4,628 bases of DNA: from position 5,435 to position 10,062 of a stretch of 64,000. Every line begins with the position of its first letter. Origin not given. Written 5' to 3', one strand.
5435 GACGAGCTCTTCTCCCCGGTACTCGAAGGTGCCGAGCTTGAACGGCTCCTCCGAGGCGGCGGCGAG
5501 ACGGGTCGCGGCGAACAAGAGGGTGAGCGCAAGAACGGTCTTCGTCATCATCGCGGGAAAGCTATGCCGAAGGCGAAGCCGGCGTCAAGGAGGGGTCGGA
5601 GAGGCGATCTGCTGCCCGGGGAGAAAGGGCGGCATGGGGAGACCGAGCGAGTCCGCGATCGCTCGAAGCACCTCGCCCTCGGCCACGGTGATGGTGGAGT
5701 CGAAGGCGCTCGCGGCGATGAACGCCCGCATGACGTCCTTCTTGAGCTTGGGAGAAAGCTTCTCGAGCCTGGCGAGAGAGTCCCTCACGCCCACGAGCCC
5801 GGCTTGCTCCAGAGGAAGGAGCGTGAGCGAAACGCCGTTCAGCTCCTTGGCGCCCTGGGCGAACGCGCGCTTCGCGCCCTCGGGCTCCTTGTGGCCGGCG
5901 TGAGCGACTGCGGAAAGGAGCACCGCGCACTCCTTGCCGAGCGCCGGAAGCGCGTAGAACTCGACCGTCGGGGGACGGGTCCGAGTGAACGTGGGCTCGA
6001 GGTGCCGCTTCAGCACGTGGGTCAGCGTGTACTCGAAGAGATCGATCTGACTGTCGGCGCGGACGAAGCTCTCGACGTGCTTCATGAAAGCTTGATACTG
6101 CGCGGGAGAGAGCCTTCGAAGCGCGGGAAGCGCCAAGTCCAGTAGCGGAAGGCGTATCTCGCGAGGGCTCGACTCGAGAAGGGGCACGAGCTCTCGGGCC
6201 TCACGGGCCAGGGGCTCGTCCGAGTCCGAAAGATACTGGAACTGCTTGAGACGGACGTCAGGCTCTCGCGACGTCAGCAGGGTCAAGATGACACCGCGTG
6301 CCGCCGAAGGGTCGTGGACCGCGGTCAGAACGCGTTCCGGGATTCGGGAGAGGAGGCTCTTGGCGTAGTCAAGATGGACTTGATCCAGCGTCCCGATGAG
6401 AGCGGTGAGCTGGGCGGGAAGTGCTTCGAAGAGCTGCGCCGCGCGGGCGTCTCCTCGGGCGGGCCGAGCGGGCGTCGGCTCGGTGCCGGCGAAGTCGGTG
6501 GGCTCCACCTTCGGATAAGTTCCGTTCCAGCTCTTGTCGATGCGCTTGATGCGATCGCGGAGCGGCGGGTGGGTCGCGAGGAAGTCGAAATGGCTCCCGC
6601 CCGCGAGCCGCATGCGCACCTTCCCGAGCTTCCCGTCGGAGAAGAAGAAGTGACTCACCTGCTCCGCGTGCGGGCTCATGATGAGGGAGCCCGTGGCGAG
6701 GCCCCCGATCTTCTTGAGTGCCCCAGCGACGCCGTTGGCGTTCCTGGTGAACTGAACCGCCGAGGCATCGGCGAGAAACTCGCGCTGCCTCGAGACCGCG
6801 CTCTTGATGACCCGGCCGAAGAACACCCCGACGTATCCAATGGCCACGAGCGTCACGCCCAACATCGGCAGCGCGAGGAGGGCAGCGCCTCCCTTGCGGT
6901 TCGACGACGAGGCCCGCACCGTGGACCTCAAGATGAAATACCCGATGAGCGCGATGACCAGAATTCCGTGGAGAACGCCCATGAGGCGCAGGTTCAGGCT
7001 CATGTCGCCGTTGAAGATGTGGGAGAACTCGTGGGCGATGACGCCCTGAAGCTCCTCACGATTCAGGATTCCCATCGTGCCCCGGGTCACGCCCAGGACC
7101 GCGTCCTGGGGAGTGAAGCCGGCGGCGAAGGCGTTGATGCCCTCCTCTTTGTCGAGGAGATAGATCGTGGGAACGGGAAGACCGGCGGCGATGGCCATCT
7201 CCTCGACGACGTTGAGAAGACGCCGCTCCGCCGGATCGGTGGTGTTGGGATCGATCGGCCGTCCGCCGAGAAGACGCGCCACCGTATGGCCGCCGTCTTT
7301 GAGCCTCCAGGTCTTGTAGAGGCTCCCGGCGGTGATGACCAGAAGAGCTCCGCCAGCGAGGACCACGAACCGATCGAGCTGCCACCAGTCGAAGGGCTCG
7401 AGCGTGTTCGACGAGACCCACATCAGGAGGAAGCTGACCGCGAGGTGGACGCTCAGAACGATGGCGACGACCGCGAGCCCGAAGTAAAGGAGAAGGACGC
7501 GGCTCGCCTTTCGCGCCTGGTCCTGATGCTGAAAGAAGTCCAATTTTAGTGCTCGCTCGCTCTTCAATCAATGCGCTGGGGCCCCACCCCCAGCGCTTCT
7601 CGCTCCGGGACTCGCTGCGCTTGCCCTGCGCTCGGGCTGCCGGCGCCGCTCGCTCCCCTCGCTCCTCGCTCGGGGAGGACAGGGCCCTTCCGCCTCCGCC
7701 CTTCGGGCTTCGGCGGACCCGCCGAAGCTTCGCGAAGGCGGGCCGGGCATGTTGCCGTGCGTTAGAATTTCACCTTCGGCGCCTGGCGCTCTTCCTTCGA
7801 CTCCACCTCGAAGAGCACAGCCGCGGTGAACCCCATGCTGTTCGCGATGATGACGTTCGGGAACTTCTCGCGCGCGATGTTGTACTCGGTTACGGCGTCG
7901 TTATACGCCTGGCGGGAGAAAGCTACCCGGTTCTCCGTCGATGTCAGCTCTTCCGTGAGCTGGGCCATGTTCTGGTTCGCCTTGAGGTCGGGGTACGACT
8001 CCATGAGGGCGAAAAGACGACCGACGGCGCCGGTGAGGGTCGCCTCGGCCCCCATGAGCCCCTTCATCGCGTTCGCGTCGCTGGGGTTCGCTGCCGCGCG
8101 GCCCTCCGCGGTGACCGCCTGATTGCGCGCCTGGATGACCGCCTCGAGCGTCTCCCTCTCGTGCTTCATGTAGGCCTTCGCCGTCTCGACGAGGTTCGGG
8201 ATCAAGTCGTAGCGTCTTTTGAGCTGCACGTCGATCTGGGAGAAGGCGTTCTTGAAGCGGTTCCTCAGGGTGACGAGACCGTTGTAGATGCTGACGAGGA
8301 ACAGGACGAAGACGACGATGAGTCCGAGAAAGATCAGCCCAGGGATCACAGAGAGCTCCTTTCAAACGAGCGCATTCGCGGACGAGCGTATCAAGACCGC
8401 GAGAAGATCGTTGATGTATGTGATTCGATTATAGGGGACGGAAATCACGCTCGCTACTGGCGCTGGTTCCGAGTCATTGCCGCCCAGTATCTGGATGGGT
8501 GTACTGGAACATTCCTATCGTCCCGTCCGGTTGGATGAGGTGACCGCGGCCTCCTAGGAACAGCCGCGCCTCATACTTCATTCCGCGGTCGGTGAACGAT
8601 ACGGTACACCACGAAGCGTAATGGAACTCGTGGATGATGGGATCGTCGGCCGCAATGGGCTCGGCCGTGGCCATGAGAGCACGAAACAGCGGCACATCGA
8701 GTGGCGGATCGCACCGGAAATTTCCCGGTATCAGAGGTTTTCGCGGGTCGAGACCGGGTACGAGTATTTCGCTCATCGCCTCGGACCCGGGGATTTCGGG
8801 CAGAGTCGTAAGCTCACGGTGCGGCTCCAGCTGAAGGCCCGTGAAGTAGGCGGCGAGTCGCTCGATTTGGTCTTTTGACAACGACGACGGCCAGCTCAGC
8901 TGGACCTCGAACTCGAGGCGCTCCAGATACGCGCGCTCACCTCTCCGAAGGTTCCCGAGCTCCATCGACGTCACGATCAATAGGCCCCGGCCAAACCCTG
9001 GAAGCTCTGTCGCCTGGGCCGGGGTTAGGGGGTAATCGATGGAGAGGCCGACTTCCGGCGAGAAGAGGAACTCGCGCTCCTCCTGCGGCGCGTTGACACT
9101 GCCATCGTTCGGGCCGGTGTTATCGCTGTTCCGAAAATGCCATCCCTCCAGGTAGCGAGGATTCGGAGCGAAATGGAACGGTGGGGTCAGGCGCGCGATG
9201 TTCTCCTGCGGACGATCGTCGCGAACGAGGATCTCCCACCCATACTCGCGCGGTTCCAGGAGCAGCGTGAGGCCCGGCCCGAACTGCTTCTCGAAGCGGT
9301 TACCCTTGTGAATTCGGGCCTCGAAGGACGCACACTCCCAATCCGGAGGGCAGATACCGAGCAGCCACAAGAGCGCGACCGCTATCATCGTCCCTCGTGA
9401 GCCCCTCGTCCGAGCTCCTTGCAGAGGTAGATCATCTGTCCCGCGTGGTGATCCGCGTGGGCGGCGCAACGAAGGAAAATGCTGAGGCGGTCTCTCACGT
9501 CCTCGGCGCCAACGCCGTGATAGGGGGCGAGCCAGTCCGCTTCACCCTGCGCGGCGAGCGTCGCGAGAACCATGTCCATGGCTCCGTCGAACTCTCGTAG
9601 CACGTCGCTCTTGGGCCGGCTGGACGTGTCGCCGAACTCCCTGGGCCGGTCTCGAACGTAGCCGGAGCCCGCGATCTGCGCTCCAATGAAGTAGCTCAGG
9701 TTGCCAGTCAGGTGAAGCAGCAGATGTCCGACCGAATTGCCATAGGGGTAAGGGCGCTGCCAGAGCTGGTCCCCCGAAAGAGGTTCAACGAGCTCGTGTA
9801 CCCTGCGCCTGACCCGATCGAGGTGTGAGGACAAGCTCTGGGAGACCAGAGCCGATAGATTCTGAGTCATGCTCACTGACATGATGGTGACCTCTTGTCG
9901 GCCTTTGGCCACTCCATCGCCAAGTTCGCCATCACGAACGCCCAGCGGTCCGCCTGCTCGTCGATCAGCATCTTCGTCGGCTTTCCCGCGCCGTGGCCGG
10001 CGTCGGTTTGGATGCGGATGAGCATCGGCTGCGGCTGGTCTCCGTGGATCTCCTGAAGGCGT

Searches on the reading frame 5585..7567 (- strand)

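Call 58: search_protein_families(library=pfam, max_evalue=0.0001, proteins=[window:5585-7567:-])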
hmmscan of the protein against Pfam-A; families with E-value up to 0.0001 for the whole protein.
window:5585-7567:- (660 aa): 1 family
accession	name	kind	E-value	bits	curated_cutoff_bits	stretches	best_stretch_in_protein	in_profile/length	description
PF01435.24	Peptidase_M48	-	7.8e-28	98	20.3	1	114-345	4-184/186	Peptidase family M48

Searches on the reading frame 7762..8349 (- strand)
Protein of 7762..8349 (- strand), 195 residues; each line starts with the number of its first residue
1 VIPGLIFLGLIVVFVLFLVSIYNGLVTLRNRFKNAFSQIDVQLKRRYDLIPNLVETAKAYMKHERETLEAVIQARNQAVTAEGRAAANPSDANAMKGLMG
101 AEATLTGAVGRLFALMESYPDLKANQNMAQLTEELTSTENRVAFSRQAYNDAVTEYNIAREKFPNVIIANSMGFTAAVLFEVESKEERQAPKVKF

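Call 58: search_protein_families(library=pfam, max_evalue=0.0001, proteins=[window:7762-8349:-])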
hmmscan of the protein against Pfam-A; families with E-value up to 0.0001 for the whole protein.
window:7762-8349:- (195 aa): 1 family
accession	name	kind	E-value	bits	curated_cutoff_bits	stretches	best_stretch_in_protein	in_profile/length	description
PF04011.17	LemA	-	6.7e-58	195.2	26.2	1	35-195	1-149/149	LemA family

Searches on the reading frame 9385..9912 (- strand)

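Call 58: search_protein_families(library=pfam, max_evalue=0.0001, proteins=[window:9385-9912:-])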
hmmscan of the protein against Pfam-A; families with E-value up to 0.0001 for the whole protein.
window:9385-9912:- (175 aa): 5 families
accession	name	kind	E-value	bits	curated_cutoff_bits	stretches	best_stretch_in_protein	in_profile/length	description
PF12867.12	DinB_2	-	1.8e-14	54.7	24.8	1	30-160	1-128/128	DinB superfamily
PF07609.16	DUF1572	-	2.4e-09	37.6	23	1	25-168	8-150/163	Protein of unknown function (DUF1572)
PF04978.18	MST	-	2.8e-08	34.8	27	1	27-161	2-141/149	Mycothiol-S-transferase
PF05163.17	DinB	-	2.1e-05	25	23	1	20-169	6-147/165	DinB family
PF11716.13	MDMPI_N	-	3.6e-05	24.9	24.2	1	32-146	2-126/140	Mycothiol maleylpyruvate isomerase N-terminal domain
